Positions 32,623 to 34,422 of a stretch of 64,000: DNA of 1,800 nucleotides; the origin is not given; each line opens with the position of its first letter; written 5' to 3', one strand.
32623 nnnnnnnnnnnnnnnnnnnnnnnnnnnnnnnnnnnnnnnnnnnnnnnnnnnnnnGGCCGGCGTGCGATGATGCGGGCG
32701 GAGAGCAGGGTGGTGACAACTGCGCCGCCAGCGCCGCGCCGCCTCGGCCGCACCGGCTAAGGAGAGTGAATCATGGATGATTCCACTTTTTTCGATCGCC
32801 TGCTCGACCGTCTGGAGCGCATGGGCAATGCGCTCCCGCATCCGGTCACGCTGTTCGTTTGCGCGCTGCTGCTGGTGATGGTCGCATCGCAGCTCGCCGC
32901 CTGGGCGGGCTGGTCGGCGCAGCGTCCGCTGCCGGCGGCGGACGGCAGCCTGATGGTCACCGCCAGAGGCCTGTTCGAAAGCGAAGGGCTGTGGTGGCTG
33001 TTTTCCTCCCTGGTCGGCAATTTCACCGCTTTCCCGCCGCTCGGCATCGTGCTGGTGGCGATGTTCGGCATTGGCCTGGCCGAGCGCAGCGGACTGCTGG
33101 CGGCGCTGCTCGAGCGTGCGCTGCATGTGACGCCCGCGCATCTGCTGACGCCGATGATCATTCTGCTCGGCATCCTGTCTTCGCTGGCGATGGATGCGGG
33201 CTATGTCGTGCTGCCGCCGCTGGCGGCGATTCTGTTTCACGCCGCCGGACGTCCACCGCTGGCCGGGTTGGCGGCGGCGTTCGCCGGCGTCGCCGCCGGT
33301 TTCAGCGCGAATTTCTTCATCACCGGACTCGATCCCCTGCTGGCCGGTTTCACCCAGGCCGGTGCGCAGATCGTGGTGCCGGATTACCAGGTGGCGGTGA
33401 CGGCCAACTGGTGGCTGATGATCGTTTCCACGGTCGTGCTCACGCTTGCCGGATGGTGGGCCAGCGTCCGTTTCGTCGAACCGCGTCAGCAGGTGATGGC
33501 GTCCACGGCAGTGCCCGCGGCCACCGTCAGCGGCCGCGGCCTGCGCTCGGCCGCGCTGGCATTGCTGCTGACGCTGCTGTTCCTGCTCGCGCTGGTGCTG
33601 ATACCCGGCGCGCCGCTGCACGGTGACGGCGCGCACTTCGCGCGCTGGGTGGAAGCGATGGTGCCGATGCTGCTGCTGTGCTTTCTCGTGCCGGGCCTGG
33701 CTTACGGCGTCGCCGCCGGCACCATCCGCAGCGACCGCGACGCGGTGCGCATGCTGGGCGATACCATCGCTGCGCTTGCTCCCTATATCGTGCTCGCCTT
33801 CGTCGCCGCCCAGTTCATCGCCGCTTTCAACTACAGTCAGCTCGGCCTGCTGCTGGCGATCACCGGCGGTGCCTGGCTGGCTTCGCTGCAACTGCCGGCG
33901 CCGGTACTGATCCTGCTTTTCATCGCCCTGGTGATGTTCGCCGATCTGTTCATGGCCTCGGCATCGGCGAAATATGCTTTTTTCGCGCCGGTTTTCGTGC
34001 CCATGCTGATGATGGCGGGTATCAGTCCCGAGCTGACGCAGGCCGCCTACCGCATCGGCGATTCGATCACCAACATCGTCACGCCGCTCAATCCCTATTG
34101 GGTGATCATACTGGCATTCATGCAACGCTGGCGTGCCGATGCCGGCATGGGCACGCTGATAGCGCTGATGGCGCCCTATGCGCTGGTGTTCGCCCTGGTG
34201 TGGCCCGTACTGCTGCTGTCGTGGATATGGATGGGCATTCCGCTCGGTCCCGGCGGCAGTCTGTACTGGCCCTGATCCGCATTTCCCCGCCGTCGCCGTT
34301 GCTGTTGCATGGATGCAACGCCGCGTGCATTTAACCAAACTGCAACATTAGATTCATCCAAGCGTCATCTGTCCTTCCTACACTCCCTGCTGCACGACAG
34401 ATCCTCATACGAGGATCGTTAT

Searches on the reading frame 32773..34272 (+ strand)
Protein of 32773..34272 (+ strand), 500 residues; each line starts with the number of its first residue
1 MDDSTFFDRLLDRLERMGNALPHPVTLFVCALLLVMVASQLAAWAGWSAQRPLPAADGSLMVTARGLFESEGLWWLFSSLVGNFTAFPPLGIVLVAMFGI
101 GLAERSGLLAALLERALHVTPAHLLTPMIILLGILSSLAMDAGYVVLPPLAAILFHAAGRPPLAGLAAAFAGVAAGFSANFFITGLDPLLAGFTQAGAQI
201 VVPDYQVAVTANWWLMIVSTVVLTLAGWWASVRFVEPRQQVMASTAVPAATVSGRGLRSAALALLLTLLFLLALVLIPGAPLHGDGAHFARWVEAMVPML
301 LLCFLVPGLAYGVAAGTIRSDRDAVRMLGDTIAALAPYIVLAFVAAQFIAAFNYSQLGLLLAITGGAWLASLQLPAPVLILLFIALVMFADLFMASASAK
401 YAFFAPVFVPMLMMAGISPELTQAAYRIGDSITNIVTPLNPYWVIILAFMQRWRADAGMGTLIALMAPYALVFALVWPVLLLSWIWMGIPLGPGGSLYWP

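Call 72: find_encoding_contigs(protein=window:32773-34272:+, flank=1000, max_places=3)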
Protein window:32773-34272:+ (500 aa): 1 contig read that carries it; 1 place shown.
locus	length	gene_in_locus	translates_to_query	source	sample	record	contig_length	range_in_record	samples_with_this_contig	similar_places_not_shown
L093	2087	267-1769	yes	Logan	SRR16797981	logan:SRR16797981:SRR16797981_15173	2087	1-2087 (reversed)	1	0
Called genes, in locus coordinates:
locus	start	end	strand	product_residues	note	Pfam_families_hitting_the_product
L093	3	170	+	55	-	?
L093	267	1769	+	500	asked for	PF03806:ABG_transport, PF03606:DcuC (weak)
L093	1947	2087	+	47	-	?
